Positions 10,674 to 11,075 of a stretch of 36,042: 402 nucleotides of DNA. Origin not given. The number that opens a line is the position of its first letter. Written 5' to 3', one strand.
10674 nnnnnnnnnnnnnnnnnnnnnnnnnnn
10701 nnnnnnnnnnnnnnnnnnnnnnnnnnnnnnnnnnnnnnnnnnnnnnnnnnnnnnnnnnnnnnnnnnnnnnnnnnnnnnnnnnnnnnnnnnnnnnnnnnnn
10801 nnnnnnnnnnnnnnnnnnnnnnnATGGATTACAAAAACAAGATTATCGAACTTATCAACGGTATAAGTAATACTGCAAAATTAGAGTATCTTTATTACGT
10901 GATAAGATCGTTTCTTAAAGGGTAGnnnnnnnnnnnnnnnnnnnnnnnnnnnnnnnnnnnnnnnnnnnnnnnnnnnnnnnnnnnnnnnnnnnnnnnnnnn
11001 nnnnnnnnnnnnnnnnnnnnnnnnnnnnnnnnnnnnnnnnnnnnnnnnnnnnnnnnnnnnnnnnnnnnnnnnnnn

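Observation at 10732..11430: Two promoter regions decorated with the same TTCGAA(C) operator motif: a lambda-like switch plus a second controlled promoter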

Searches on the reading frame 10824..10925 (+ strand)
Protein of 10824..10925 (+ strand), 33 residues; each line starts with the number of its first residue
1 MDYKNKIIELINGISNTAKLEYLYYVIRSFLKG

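Call 9: search_protein_families(library=pfam, proteins=[window:10824-10925:+], max_evalue=0.01)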
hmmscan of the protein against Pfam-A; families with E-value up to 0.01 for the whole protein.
window:10824-10925:+ (33 aa): 0 families

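Call 10: search_protein_families(library=phrogs, proteins=[window:10824-10925:+], max_evalue=0.001)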
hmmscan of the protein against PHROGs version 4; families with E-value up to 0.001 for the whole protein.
window:10824-10925:+ (33 aa): 0 families

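Call 59: search_protein_families(library=phrogs, proteins=[window:10824-10922:+], max_evalue=1)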
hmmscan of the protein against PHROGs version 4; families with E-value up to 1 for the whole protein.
seq(33 aa): 0 families

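Call 60: search_protein_families(library=pfam, proteins=[window:10824-10922:+], max_evalue=1)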
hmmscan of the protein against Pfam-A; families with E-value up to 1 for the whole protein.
seq(33 aa): 0 families

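Call 66: search_dna_similar(query=window:10824-10922:+, collection=phages, mode=protein, max_evalue=10, max_rows=40)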
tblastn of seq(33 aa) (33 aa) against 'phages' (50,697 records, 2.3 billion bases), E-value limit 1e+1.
Records with a match: 10; places in all: 10; records where one place covers at least 80% of the query: 6.
Best place of each record, by identity: >=99% 1; 95-99% 4; 90-95% 1; 60-80% 4.
By first word of the organism name: Ruminococcus 5; Acinetobacter 3; Bacteriophage 1; Terrisporobacter 1.
By host as written in the record: [Ruminococcus] gnavus ATCC 29149 4; Acinetobacter baumannii 3; Mediterraneibacter gnavus (Ruminococcus gnavus) DB_YZ_1 1; - 1; Terrisporobacter petrolearius DSL 1.
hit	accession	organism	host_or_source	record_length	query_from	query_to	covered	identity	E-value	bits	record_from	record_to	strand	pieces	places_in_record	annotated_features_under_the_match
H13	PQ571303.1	Ruminococcus phage RG-TP1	Mediterraneibacter gnavus (Ruminococcus ...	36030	1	33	100%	100.0%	1e-13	67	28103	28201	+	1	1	hypothetical protein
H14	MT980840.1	Ruminococcus phage phiRgIBDN1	[Ruminococcus] gnavus ATCC 29149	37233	1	33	100%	97.0%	4e-13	65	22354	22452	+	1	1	none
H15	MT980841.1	Ruminococcus phage phiRM10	[Ruminococcus] gnavus ATCC 29149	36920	1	33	100%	97.0%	4e-13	65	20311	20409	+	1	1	none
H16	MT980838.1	Ruminococcus phage phiRg519T2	[Ruminococcus] gnavus ATCC 29149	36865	1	33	100%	97.0%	4e-13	65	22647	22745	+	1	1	none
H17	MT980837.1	Ruminococcus phage phiRg507T2_3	[Ruminococcus] gnavus ATCC 29149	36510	1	33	100%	97.0%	4e-13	65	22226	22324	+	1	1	none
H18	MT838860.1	Bacteriophage sp.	human fecal samples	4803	1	33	100%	93.9%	2e-12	63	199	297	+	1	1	record has no annotation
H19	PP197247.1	Terrisporobacter phage TPDSL_ph2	Terrisporobacter petrolearius DSL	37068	4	27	73%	62.5%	4e+0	29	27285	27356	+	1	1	hypothetical protein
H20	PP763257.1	Acinetobacter phage Ab5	Acinetobacter baumannii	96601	4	19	48%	62.5%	9e+0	27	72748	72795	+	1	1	thymidylate synthase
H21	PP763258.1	Acinetobacter phage Ab7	Acinetobacter baumannii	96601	4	19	48%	62.5%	9e+0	27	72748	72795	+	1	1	thymidylate synthase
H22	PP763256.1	Acinetobacter phage Ab3-TPeters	Acinetobacter baumannii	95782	4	19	48%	62.5%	9e+0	27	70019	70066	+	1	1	thymidylate synthase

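Call 78: search_protein_representatives(protein=window:10824-10922:+)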
Query: 33 residues. Proteins with E-value up to 0.001 (for the whole library): 4; up to 1e-10: 2; up to 1e-30: 0. The best 4 are listed.
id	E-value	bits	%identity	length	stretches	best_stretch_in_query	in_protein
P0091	2.6e-13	62.4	100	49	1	1-33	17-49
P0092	4.3e-13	61.7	97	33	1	1-33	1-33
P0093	8.1e-04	34.1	62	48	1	1-32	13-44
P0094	8.1e-04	34.1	55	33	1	1-31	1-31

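Call 91: predict_structure(protein=window:10824-10922:+)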
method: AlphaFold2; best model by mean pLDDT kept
length: 33 residues; sequences in the alignment: 1
mean_pLDDT: 93.2   pTM: 0.45
mean pLDDT of the five models: 93.2, 92.6, 91.7, 82.0, 75.5
residues with pLDDT >= 90: 29; 70-90: 3; 50-70: 1; < 50: 0
segments of 3 or more residues with pLDDT < 50: none
pLDDT, mean of each block of 10 residues (from residue 1): 91 96 96 82
secondary structure, 60 per line:
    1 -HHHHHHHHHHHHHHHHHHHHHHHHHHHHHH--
elements in order: H2-31
